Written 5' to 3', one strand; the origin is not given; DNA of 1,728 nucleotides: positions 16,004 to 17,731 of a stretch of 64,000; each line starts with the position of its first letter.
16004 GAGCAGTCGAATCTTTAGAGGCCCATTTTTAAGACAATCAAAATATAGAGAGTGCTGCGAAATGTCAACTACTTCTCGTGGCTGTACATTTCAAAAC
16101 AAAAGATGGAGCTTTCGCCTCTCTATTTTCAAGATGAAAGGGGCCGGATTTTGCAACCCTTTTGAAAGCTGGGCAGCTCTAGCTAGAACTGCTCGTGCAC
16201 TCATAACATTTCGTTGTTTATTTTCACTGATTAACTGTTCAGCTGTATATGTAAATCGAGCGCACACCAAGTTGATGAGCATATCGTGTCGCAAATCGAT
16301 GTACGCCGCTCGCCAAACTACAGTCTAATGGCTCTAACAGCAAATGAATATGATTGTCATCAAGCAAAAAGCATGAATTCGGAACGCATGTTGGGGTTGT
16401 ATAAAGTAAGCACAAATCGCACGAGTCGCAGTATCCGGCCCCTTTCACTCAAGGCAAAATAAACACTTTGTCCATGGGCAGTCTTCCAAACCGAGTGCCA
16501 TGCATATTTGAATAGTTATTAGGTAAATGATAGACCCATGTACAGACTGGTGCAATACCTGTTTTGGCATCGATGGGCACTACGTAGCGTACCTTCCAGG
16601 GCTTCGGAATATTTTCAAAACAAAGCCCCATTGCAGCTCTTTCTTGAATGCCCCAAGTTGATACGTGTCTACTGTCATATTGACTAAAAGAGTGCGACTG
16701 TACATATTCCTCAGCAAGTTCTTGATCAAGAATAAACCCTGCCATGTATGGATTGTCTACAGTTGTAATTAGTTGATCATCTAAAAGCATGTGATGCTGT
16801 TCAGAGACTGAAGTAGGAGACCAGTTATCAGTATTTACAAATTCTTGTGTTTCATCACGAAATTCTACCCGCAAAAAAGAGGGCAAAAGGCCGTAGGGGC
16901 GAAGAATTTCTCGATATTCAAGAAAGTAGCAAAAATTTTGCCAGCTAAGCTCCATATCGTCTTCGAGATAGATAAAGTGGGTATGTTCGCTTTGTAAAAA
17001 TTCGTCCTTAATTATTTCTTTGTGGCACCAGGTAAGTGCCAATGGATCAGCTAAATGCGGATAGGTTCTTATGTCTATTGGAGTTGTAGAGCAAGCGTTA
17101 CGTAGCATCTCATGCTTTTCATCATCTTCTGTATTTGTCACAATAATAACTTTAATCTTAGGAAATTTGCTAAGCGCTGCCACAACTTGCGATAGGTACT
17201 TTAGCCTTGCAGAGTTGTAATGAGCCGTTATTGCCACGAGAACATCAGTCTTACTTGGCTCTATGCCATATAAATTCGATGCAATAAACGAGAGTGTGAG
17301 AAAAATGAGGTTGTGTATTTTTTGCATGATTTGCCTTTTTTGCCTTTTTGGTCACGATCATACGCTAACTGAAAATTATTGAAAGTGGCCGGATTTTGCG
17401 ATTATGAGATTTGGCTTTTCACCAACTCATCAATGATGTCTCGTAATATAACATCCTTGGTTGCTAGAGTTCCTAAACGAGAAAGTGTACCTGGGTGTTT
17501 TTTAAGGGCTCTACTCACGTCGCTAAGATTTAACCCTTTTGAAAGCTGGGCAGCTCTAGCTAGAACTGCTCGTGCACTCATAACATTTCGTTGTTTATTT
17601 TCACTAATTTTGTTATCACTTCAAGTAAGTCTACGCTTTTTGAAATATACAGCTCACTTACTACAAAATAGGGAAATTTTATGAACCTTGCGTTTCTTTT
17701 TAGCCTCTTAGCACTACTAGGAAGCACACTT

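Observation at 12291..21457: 9-kb accessory island between mtnN and the cysJ-like/gltX block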

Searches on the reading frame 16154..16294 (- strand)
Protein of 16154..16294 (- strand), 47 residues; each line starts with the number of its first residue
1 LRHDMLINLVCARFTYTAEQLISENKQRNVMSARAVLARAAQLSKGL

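Call 101: search_protein_representatives(alignment_id=A2)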
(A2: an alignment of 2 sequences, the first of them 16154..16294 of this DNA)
Query: 2 sequences, 89 profile positions. Proteins with E-value up to 0.001 (for the whole library): 27; up to 1e-10: 10; up to 1e-30: 1. The best 27 are listed.
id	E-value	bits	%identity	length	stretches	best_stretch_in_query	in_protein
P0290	1.8e-32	127.5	-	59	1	31-89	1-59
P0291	5.0e-29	116.5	-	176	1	4-88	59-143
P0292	8.9e-19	83.6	-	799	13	22-61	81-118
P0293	5.3e-16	74.8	-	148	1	5-84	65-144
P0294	2.5e-14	69.4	-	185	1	4-86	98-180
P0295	1.1e-13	67.4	-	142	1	4-85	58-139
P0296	2.2e-12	63.1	-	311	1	5-86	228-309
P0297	4.9e-12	62.0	-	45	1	49-86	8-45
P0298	1.2e-11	60.9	-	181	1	6-86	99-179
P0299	4.6e-11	58.9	-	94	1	5-85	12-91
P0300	1.7e-10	57.1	-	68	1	24-85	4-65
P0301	2.5e-10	56.5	-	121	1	4-84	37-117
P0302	3.0e-10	56.3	-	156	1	4-86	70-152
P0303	2.2e-09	53.6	-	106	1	16-86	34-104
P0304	1.9e-07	47.3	-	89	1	12-78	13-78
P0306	2.4e-06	43.8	-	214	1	5-49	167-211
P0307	4.6e-06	42.9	-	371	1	6-85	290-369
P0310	8.4e-05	38.9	-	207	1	4-68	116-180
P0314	5.0e-04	36.4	-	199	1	6-85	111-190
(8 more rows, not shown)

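Call 102: search_protein_families(library=pfam, proteins=[P0291, P0294, P0296, P0298, P0302, P0306, P0307, P0310, P0314, P0292], max_evalue=0.01)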
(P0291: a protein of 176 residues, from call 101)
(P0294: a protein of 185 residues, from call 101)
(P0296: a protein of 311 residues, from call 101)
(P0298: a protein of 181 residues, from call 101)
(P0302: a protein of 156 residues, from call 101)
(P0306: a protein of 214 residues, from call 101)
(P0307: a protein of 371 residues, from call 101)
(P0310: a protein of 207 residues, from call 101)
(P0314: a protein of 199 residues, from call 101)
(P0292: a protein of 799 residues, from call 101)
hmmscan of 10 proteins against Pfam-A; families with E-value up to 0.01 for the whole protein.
P0291 (176 aa): 4 families
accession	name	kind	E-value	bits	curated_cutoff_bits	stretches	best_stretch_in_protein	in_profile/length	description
PF08299.17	Bac_DnaA_C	-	0.00029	21.2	31.5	1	59-118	2-62/69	Bacterial dnaA protein helix-turn-helix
PF04545.22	Sigma70_r4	-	0.0025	17.7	24.1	1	80-127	7-46/50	Sigma-70, region 4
PF13936.12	HTH_38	-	0.0042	17.2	27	1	98-121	17-40/44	Helix-turn-helix domain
PF04552.19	Sigma54_DBD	-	0.0082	16.3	22.8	0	88-123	36-71/160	Sigma-54, DNA binding domain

P0294 (185 aa): 1 family
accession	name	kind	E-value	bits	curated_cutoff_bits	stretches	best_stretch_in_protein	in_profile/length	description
PF08299.17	Bac_DnaA_C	-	0.0001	22.7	31.5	1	97-153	1-58/69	Bacterial dnaA protein helix-turn-helix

P0296 (311 aa): 2 families
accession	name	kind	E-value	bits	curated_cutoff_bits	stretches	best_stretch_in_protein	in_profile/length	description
PF01797.21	Y1_Tnp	-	1.4e-09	38.6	23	1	12-121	5-119/121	Transposase IS200 like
PF08299.17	Bac_DnaA_C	-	2.6e-08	34.2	31.5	1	227-287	2-63/69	Bacterial dnaA protein helix-turn-helix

P0298 (181 aa): 1 family
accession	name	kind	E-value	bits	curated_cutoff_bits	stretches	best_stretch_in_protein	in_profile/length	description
PF08299.17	Bac_DnaA_C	-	0.00011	22.6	31.5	1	99-153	4-59/69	Bacterial dnaA protein helix-turn-helix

P0302 (156 aa): 2 families
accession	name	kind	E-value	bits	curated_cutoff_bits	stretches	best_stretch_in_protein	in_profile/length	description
PF08299.17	Bac_DnaA_C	-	9.4e-08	32.4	31.5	1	70-130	2-63/69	Bacterial dnaA protein helix-turn-helix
PF09339.16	HTH_IclR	-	0.004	17.4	22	1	101-133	7-39/52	IclR helix-turn-helix domain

P0306 (214 aa): 1 family
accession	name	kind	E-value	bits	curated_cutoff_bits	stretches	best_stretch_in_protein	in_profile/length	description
PF08299.17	Bac_DnaA_C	-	2.7e-05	24.6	31.5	1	169-199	5-35/69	Bacterial dnaA protein helix-turn-helix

P0307 (371 aa): 2 families
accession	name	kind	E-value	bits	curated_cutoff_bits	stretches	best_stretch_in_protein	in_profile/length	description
PF08299.17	Bac_DnaA_C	-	9e-10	38.9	31.5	1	287-347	1-62/69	Bacterial dnaA protein helix-turn-helix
PF01797.21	Y1_Tnp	-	2.4e-09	37.8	23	1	75-182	7-119/121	Transposase IS200 like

P0310 (207 aa): 1 family
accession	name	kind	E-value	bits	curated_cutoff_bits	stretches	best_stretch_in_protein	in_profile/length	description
PF08299.17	Bac_DnaA_C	-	4.2e-07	30.3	31.5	1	115-173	1-60/69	Bacterial dnaA protein helix-turn-helix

P0314 (199 aa): 1 family
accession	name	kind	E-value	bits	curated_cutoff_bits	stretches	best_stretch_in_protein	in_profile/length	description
PF08299.17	Bac_DnaA_C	-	4.2e-07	30.3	31.5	1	110-168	3-62/69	Bacterial dnaA protein helix-turn-helix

P0292 (799 aa): 4 families
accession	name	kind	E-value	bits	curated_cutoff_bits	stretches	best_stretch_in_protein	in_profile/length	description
PF13717.11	Zn_ribbon_4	-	6.9e-13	48.7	30.3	0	537-554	15-32/36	zinc-ribbon domain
PF20120.5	DUF6510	-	2.6e-06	27.7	26.4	0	543-572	22-51/86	Family of unknown function (DUF6510)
PF17529.7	DUF5450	-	3.8e-06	27.5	25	0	736-772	112-148/161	Family of unknown function (DUF5450)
PF25232.1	DUF7848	-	0.0036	17.8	24.5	0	539-567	21-49/80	Domain of unknown function (DUF7848)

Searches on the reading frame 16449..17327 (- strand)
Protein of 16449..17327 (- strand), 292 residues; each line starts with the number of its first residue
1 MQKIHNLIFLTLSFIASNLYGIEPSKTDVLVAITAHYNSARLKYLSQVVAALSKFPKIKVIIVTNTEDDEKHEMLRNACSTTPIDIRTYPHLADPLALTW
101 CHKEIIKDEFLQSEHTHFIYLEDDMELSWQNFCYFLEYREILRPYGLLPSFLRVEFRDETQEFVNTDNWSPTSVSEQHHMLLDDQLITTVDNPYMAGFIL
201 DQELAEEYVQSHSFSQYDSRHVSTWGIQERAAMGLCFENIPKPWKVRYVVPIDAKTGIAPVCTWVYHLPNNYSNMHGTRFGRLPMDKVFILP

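Call 3: search_protein_families(library=pfam, proteins=[window:16449-17327:-], max_evalue=0.01)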
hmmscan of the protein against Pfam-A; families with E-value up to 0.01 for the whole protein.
window:16449-17327:- (292 aa): 0 families

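Call 15: search_protein_families(library=ncbifam, proteins=[window:16449-17327:-], max_evalue=0.1)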
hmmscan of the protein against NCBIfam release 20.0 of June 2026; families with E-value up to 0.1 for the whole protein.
window:16449-17327:- (292 aa): 0 families

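Call 16: search_protein_families(library=pfam, proteins=[window:16449-17327:-], max_evalue=10)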
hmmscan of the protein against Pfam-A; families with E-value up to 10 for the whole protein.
window:16449-17327:- (292 aa): 3 families
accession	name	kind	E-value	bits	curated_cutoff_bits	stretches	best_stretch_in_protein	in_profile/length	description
PF13641.12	Glyco_tranf_2_3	-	0.03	14.8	27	1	29-83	3-56/230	Glycosyltransferase like family 2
PF04063.20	DUF383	-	0.052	13.7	33.2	1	37-71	64-99/188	Domain of unknown function (DUF383)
PF02434.22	Fringe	-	0.18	11.6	21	1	27-137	6-109/250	Fringe-like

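Call 32: find_homologous_proteins(query=window:16449-17327:-)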
Query window:16449-17327:- (292 aa): 194 proteins with E <= 0.001 among 900 candidates; the best 120 are listed.
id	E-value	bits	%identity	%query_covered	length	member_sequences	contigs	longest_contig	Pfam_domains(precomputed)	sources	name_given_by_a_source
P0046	3.6e-200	681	100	100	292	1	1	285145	-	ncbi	-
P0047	8.8e-82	293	49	91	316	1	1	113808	-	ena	-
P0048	2.2e-80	288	49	91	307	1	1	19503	-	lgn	-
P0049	1.6e-79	285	49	93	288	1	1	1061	-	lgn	-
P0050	1.4e-78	282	47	97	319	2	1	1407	-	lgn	-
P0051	1.0e-77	279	47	92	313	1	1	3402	-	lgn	-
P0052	1.9e-77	278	51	90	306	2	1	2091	-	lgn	-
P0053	4.1e-77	277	47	92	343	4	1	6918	-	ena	-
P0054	1.6e-76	275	47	92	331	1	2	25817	-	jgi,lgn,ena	jgi:hypothetical protein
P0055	3.1e-76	274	47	91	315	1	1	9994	-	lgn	-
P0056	3.4e-76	274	47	93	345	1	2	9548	-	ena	-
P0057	7.7e-76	273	46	98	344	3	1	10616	-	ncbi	-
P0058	6.0e-75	270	46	90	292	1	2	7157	-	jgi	jgi:hypothetical protein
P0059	6.1e-75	270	47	89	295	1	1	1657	-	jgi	jgi:hypothetical protein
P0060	1.4e-74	269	48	92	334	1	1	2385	-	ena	-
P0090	6.9e-70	254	44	92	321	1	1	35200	-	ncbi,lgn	ncbi:MAG: hypothetical protein ACH350_07320 [Parachlamydiaceae bacterium]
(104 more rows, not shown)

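Call 35: find_encoding_contigs(protein=P0090, flank=8000, max_places=2)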
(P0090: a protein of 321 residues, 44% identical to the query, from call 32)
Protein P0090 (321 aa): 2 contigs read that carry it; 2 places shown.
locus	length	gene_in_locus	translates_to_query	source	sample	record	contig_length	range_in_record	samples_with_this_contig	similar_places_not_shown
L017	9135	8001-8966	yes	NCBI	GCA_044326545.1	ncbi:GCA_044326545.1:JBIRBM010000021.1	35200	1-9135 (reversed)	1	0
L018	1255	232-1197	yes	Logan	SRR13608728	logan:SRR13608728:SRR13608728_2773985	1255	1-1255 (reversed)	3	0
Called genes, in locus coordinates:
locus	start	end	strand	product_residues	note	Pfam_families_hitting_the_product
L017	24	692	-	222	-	PF00891:Methyltransf_2 (weak), PF13489:Methyltransf_23 (weak), PF13649:Methyltransf_25, PF08241:Methyltransf_11, PF08242:Methyltransf_12 (weak)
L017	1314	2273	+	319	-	-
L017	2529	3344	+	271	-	PF20102:DUF6492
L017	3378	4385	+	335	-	-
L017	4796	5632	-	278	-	-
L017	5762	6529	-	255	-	-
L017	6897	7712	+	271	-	-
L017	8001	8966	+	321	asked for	-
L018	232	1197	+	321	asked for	-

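Call 41: predict_structure(alignment_id=A1)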
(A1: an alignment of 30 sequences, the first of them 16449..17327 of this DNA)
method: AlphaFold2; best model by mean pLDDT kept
length: 292 residues; sequences in the alignment: 30
mean_pLDDT: 92.6   pTM: 0.90
mean pLDDT of the five models: 92.6, 91.9, 91.5, 91.1, 89.3
residues with pLDDT >= 90: 248; 70-90: 22; 50-70: 21; < 50: 1
segments of 3 or more residues with pLDDT < 50: none
pLDDT, mean of each block of 10 residues (from residue 1): 54 57 85 97 98 97 97 98 96 94 98 98 97 96 98 94 93 96 96 93 98 98 96 97 98 97 95 82 92 88
secondary structure, 60 per line:
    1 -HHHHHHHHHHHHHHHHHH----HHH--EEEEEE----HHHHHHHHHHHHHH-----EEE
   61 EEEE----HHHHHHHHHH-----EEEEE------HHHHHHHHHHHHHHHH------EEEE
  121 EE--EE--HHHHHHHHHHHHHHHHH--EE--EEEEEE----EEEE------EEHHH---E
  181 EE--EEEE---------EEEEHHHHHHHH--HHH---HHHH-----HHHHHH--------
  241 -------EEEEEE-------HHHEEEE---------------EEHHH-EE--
elements in order: H2-19 E29-34 H39-52 E58-64 H69-78 E84-88 H95-110 E117-122 H129-145 E152-157 E162-165 E180-182 E185-188 E198-201 H202-209 H218-221 H227-232 E248-253 E264-267

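Call 43: fold_search(model_id=the predicted structure, library=pdb)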
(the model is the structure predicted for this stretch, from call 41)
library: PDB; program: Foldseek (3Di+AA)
matches with E <= 10: 1840; with E <= 0.001: 285
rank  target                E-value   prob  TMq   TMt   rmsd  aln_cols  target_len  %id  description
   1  1fo8                  1.5e-07  1.00  0.47  0.42   7.3       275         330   11  CRYSTAL STRUCTURE OF N-ACETYLGLUCOSAMINYLTRANSFERASE I (released 2001-04-25)
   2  1omx_A                6.4e-07  1.00  0.34  0.38   9.4       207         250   14  Crystal structure of mouse alpha-1,4-N-acetylhexosaminyltransferase (EXTL2) (released 2003-04-22)
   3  1on6_B                7.7e-07  1.00  0.35  0.38   8.6       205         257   16  Crystal structure of mouse alpha-1,4-N-acetylhexosaminotransferase (EXTL2) in complex with UDPGlcNAc (released 2003-04-22)
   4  1fo9                  8.2e-07  1.00  0.47  0.42   7.3       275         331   11  CRYSTAL STRUCTURE OF N-ACETYLGLUCOSAMINYLTRANSFERASE I (released 2001-04-25)
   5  1foa                  9.2e-07  1.00  0.45  0.40   6.6       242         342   14  CRYSTAL STRUCTURE OF N-ACETYLGLUCOSAMINYLTRANSFERASE I (released 2001-05-16)
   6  1omz_B                1.5e-06  1.00  0.35  0.39   8.6       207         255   16  crystal structure of mouse alpha-1,4-N-acetylhexosaminyltransferase (EXTL2) in complex with UDPGalNAc (released 2003-04-22)
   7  1on6_A                2.0e-06  1.00  0.36  0.40   8.7       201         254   16  Crystal structure of mouse alpha-1,4-N-acetylhexosaminotransferase (EXTL2) in complex with UDPGlcNAc (released 2003-04-22)
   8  6fxm_A                2.2e-06  1.00  0.41  0.20   8.7       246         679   10  Crystal Structure of full-length Human Lysyl Hydroxylase LH3 - Cocrystal with Mn2+ (released 2018-08-22)
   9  1omx_B                2.3e-06  1.00  0.34  0.39   9.2       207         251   15  Crystal structure of mouse alpha-1,4-N-acetylhexosaminyltransferase (EXTL2) (released 2003-04-22)
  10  1omz_A                3.3e-06  1.00  0.36  0.40   8.7       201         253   15  crystal structure of mouse alpha-1,4-N-acetylhexosaminyltransferase (EXTL2) in complex with UDPGalNAc (released 2003-04-22)
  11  4gbp                  3.3e-06  1.00  0.39  0.41   8.4       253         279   13  Crystal Structure of BBBB+UDP+Gal at pH 10 with MPD as the cryoprotectant (released 2013-12-25)
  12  4frq                  3.8e-06  1.00  0.39  0.41   8.4       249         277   13  Crystal Structure of BBBB+UDP+Gal at pH 9.5 with MPD as the cryoprotectant (released 2013-12-25)
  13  4fiy_A                4.3e-06  1.00  0.41  0.22  10.8       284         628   13  Crystal Structure of GlfT2 Complexed with UDP (released 2012-06-20)
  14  6te3_A                4.5e-06  1.00  0.40  0.20   8.9       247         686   10  Crystal Structure of full-length Human Lysyl Hydroxylase LH3 - Cocrystal with Fe2+, Mn2+, UDP (released 2021-05-19)
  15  4frl                  4.5e-06  1.00  0.37  0.39   8.7       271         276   13  Crystal Structure of BBBB+UDP+Gal at pH 8.0 with MPD as the cryoprotectant (released 2013-12-25)
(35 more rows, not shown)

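Call 56: find_encoding_contigs(protein=window:16449-17327:-, flank=10000, max_places=4)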
Protein window:16449-17327:- (292 aa): no gene with exactly this product is on record in the collection.

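Call 74: search_protein_families(library=phrogs, proteins=[window:16449-17327:-], max_evalue=0.1)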
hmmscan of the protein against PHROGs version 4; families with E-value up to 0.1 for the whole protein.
window:16449-17327:- (292 aa): 0 families

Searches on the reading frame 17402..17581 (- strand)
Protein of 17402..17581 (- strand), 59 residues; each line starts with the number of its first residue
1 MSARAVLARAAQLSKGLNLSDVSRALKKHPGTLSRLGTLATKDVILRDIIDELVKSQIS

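Call 15: search_protein_families(library=ncbifam, proteins=[window:17402-17581:-], max_evalue=0.1)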
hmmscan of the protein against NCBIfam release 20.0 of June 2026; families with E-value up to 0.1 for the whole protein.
window:17402-17581:- (59 aa): 1 family
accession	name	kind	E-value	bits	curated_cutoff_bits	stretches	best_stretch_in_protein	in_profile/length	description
NF045644.1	TransRegBhcR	equivalog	0.05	12.9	350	1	5-48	30-73/267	HTH-type transcriptional regulator BhcR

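Call 16: search_protein_families(library=pfam, proteins=[window:17402-17581:-], max_evalue=10)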
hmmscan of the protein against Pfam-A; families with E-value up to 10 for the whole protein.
window:17402-17581:- (59 aa): 5 families
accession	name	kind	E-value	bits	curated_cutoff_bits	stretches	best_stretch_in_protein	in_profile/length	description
PF13936.12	HTH_38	-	0.0042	17.2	27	1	13-35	17-39/44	Helix-turn-helix domain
PF04552.19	Sigma54_DBD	-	0.067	13.4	22.8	1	5-36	38-69/160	Sigma-54, DNA binding domain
PF13384.12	HTH_23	-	0.083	13.2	24.6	1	8-35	8-36/50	Homeodomain-like domain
PF16423.10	COE1_HLH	-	0.11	12.7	27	1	26-47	17-34/44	Transcription factor COE1 helix-loop-helix domain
PF00173.33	Cyt-b5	-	0.23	12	23.7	1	21-44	24-47/74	Cytochrome b5-like Heme/Steroid binding domain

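Call 74: search_protein_families(library=phrogs, proteins=[window:17402-17581:-], max_evalue=0.1)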
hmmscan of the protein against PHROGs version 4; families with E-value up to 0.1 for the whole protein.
window:17402-17581:- (59 aa): 0 families
